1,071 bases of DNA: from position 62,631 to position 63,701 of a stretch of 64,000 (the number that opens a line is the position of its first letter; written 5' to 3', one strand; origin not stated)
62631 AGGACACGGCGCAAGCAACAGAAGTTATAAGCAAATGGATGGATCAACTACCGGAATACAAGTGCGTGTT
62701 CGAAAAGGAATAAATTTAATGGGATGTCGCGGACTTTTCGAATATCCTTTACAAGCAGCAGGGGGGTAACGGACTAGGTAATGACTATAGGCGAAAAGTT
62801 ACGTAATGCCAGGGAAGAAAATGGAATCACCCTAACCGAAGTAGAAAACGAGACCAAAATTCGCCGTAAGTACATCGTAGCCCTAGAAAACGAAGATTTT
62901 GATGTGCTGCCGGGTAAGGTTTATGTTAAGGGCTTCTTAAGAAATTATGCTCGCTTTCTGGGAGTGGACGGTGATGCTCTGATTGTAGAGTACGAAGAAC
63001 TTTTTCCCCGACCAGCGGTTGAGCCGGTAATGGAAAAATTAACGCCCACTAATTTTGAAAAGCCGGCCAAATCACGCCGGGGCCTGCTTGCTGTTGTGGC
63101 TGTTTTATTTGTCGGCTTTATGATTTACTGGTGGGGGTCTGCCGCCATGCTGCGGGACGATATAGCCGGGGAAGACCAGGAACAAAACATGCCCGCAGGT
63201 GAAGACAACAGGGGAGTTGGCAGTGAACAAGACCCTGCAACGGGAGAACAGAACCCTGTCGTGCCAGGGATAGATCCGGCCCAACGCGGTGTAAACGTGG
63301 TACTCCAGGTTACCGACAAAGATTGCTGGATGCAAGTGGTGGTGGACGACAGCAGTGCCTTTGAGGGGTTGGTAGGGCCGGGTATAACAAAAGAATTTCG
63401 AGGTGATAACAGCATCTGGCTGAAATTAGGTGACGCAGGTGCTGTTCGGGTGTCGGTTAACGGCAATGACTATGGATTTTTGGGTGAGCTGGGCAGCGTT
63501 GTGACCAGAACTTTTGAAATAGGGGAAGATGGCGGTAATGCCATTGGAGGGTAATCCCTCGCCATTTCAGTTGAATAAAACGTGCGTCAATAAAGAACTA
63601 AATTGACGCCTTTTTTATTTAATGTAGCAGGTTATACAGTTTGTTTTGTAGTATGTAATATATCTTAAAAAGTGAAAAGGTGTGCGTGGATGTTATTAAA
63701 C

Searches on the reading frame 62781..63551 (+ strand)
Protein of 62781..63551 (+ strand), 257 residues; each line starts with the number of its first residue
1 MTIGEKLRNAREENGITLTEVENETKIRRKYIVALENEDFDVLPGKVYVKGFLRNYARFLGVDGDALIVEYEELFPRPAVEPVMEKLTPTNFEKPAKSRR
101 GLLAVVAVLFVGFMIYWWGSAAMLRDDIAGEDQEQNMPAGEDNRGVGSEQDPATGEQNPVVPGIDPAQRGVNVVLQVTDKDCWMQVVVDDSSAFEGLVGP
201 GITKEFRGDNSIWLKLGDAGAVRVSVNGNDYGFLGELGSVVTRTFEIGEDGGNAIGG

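Call 102: find_encoding_contigs(protein=window:62781-63551:+, flank=10000, max_places=2)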
Protein window:62781-63551:+ (257 aa): 21 contigs read that carry it; 2 places shown.
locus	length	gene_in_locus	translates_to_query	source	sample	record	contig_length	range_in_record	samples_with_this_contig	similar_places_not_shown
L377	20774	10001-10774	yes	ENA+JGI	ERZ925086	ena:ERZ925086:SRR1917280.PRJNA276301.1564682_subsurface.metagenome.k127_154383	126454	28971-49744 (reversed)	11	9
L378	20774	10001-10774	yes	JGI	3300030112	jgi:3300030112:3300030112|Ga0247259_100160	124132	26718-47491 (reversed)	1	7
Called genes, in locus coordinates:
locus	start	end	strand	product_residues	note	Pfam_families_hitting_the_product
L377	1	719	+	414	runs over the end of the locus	PF00696:AA_kinase, PF13840:ACT_7, PF22468:ACT_9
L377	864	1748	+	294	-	PF00701:DHDPS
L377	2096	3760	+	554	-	PF00753:Lactamase_B, PF23023:Anti-Pycsar_Apyc1 (faint), PF12706:Lactamase_B_2, PF22505:RNase_J_b_CASP, PF07521:RMMBL, PF17770:RNase_J_C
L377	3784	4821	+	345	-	PF00574:CLP_protease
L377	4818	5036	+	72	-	PF14035:YlzJ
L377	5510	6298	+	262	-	PF02673:BacA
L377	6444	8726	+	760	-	PF13491:FtsK_4TM, PF17854:FtsK_alpha, PF01580:FtsK_SpoIIIE, PF09397:FtsK_gamma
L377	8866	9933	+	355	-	PF00581:Rhodanese (weak), PF26341:AAA_SelU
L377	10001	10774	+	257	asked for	PF12844:HTH_19, PF13413:HTH_25, PF13464:RodZ_C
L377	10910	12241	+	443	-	PF00919:UPF0004, PF04055:Radical_SAM, PF18693:TRAM_2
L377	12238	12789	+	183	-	PF01066:CDP-OH_P_transf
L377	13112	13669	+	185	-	-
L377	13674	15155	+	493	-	PF00004:AAA, PF07728:AAA_5 (faint), PF13401:AAA_22 (faint), PF17862:AAA_lid_3, PF01434:Peptidase_M41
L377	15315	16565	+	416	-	PF00994:MoCF_biosynth, PF18146:CinA_KH, PF02464:CinA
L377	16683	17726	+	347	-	PF00154:RecA_N, PF08423:Rad51 (weak), PF06745:ATPase, PF27531:MT3502_N, PF21096:RecA_C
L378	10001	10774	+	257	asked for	PF12844:HTH_19, PF13413:HTH_25, PF13464:RodZ_C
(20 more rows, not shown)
